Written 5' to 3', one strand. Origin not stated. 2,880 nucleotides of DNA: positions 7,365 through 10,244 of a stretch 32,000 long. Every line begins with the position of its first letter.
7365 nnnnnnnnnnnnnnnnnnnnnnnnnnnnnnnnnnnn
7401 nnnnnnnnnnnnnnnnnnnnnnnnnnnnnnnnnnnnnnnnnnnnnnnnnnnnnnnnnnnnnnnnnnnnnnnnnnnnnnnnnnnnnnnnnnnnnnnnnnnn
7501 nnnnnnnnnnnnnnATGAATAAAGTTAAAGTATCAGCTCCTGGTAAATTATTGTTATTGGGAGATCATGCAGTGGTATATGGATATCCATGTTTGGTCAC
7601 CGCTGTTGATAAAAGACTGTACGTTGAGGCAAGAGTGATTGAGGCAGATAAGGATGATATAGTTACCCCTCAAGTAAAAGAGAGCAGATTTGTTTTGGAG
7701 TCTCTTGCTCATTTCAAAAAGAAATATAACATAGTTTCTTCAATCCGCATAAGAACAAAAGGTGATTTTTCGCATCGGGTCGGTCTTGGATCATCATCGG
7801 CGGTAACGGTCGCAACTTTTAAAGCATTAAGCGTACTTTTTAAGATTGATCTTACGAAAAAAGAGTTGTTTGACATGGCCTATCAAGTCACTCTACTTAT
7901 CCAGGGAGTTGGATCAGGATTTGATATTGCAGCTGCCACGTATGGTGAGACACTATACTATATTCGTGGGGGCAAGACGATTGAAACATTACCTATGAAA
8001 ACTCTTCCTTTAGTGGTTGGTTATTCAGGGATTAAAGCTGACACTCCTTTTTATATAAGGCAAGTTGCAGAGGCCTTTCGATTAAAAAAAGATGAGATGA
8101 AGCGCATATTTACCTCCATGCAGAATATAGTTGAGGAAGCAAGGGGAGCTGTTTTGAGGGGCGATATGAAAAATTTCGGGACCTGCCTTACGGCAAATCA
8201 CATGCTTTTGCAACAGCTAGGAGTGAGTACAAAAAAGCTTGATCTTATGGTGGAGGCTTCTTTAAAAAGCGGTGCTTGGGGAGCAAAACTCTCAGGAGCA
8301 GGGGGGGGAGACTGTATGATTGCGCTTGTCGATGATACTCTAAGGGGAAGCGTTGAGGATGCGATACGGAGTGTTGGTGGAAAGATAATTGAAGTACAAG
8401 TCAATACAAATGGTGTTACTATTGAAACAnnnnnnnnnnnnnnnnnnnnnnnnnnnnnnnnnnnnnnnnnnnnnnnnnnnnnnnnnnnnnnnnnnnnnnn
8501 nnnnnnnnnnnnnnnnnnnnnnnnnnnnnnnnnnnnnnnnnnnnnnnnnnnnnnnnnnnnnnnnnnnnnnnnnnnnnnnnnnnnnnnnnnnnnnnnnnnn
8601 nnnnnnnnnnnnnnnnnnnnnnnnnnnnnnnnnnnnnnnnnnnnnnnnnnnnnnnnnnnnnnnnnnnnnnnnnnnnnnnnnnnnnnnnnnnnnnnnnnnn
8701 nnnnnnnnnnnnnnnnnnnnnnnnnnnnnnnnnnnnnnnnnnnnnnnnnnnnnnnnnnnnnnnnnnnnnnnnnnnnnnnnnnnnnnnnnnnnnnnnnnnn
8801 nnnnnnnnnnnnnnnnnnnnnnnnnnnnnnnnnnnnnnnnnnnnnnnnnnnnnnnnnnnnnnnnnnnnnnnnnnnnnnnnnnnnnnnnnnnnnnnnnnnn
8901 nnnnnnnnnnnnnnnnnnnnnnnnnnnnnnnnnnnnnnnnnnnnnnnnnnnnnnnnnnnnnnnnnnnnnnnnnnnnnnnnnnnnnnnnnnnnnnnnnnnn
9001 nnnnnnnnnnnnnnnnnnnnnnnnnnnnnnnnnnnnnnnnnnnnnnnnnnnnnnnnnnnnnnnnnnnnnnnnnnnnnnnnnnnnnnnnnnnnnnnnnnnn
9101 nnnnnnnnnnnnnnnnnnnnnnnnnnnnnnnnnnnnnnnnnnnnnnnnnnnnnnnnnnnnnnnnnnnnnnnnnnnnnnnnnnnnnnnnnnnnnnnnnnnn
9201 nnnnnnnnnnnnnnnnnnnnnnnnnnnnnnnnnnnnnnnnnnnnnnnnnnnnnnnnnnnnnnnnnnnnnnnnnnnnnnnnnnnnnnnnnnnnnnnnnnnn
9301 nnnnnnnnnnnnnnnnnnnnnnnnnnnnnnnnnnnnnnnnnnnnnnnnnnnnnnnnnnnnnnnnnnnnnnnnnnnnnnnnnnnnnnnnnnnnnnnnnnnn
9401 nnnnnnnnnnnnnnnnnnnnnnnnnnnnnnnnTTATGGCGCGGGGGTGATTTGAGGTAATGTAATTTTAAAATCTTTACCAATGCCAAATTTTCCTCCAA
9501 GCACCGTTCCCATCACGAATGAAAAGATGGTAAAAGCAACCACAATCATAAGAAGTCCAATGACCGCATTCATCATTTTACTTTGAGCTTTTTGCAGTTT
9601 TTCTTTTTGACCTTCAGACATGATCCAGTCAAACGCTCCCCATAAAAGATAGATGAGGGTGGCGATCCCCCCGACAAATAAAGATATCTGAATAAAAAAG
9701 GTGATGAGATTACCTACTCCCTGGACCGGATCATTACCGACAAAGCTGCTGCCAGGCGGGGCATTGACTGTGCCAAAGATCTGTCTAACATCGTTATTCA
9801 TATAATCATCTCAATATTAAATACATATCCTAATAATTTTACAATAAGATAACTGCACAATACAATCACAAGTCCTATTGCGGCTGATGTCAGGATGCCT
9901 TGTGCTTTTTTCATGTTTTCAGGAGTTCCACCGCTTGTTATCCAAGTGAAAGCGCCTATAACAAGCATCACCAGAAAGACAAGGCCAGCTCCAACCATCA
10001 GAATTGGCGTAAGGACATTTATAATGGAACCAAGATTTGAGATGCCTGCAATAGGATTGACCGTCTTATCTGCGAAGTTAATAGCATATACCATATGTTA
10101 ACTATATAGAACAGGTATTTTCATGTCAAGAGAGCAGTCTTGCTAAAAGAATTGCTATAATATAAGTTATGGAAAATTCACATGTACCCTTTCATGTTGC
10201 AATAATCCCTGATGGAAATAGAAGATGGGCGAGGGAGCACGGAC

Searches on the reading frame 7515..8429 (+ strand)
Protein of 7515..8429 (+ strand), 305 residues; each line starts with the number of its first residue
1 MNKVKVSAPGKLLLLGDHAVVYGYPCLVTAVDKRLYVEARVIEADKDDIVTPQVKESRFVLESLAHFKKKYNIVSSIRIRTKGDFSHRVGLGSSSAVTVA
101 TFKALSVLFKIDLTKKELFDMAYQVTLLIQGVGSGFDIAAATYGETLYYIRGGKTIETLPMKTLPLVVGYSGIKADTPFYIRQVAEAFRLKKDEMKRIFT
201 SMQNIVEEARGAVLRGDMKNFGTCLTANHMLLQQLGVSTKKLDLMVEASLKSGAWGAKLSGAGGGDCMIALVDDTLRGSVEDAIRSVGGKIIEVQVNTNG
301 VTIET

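Call 5: search_protein_families(library=ncbifam, proteins=[window:7515-8429:+], max_evalue=0.00001)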
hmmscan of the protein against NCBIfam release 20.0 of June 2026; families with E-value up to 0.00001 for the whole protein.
window:7515-8429:+ (305 aa): 17 families
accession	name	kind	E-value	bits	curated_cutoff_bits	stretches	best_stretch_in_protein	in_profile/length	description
NF003036.0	PRK03926.1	equivalog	3.7e-62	210.1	403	1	4-304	2-299/302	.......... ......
TIGR00549.1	mevalon_kin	equivalog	5.1e-59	200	163.05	1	8-271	1-276/276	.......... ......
TIGR01220.1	Pmev_kin_Gr_pos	equivalog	6.3e-28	97.8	165.7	2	86-149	114-177/358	phospho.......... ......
NF040957.1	Arch_PMK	equivalog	7.3e-26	91.4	500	1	5-303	1-315/316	phospho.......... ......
NF003006.0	PRK03817.1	equivalog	1.1e-20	73.9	443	2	204-285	244-326/352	galactokinase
NF003705.0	PRK05322.1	equivalog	2.2e-13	49.7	385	1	205-276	280-353/388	galactokinase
NF049969.1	GlMnHpPKinHddA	equivalog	2.9e-13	50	600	1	75-301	96-333/338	D-glycero-D-manno-heptose 7-phosphate kinase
NF002288.1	PRK01212.1-4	equivalog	1.6e-12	47.1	194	1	37-286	39-280/303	homoserine kinase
NF001816.0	PRK00555.1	equivalog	3.5e-12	46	509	1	196-286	248-338/363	galactokinase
TIGR00131.1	gal_kin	equivalog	1.1e-11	44.3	226.65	1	195-287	272-362/388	galactokinase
NF003472.0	PRK05101.1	equivalog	1.1e-09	37.7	499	0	196-285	266-357/382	galactokinase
TIGR01920.1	Shik_kin_archae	equivalog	2.6e-09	36.8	126.85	1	35-292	23-264/266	shikimate kinase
TIGR01219.1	Pmev_kin_ERG8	equivalog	1.3e-08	34.2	376.95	0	87-160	153-240/456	phospho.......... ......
TIGR00191.1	thrB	equivalog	1.5e-07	30.6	168.25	0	54-125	57-129/304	homoserine kinase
NF040725.1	panto_kin_Meth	equivalog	6.6e-07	28.6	380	1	37-154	52-161/286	pantoate kinase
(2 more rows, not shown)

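Call 6: search_protein_families(library=pfam, proteins=[window:7515-8429:+], max_evalue=0.001)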
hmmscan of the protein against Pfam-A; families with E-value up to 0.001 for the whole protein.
window:7515-8429:+ (305 aa): 4 families
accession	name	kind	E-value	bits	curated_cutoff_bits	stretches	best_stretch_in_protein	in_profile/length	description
PF00288.32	GHMP_kinases_N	-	1.9e-17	63.7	22.3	1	59-144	2-86/87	GHMP kinases N terminal domain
PF08544.19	GHMP_kinases_C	-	5.9e-14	52.7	21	1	211-288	3-83/85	GHMP kinases C terminal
PF22700.2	MVD-like_N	-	7.5e-05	22.9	27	1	55-124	60-130/157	Diphosphomevalonate decarboxylase-like N-terminal domain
PF10509.15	GalKase_gal_bdg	-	0.00041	20.3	23.1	1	6-40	14-48/49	Galactokinase galactose-binding signature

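Call 64: search_solved_structures(query=window:7515-8429:+, max_evalue=1e-10, show_alignments=2)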
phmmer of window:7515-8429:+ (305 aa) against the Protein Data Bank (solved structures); distinct sequences matched with E-value up to 1e-10: 14.
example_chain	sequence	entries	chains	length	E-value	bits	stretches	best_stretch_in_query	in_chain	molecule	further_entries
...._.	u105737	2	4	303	5.7e-35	124.3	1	4-301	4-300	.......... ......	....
4hac_A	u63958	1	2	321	6.5e-35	124.1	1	4-301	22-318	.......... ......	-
8teb_A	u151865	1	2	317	4.4e-33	118.1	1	5-304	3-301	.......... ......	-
2hfs_A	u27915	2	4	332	1.4e-27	100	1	9-274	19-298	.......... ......, putative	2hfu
1vis_A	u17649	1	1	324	1.7e-26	96.5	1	82-275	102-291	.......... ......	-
1kkh_A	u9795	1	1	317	1.7e-26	96.4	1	82-275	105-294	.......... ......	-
2oi2_A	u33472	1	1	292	6.3e-24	88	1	7-275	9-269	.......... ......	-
2x7i_A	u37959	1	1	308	9.3e-18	67.8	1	8-276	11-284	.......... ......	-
3k17_A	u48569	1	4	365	2.5e-15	59.8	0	87-149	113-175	Lin0012 protein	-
8tfo_A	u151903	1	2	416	5.1e-15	58.8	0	120-277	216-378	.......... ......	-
1s4e_A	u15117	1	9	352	8.2e-15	58.1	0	206-284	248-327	Galactokinase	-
2cz9_A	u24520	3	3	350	1.5e-13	54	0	206-275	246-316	Probable galactokinase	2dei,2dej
1kvk_A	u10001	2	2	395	2.4e-11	46.8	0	116-289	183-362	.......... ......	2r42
2r3v_A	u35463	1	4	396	2.7e-11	46.6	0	120-304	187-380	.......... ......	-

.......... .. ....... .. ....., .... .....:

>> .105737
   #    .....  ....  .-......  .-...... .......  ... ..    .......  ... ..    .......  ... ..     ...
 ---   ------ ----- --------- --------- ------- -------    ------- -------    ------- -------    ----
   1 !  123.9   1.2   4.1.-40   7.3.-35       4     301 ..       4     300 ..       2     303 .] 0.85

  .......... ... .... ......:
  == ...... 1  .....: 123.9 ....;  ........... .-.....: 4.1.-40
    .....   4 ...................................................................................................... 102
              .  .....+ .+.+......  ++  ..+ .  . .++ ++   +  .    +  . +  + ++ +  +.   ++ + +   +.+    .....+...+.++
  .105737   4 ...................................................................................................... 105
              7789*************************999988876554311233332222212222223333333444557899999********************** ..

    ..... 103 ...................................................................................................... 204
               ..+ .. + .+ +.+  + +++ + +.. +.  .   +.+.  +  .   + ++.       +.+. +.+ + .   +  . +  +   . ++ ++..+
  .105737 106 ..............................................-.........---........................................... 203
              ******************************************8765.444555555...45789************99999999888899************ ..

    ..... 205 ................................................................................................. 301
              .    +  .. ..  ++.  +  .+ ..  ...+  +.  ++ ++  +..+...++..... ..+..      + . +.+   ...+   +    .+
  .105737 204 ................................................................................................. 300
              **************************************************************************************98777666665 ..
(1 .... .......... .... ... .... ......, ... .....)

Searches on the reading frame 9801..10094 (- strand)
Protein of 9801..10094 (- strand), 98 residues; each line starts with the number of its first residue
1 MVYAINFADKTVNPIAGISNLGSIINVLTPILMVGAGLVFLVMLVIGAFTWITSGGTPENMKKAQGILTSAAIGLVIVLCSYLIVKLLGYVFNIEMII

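Call 7: search_protein_families(library=pfam, proteins=[window:9801-10094:-], max_evalue=0.001)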
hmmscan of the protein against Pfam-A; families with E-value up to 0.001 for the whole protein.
window:9801-10094:- (98 aa): 1 family
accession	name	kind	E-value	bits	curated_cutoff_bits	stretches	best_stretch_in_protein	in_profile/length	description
PF18895.5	T4SS_pilin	-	2.2e-09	37.7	26.6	1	23-88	7-71/71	Type IV secretion system pilin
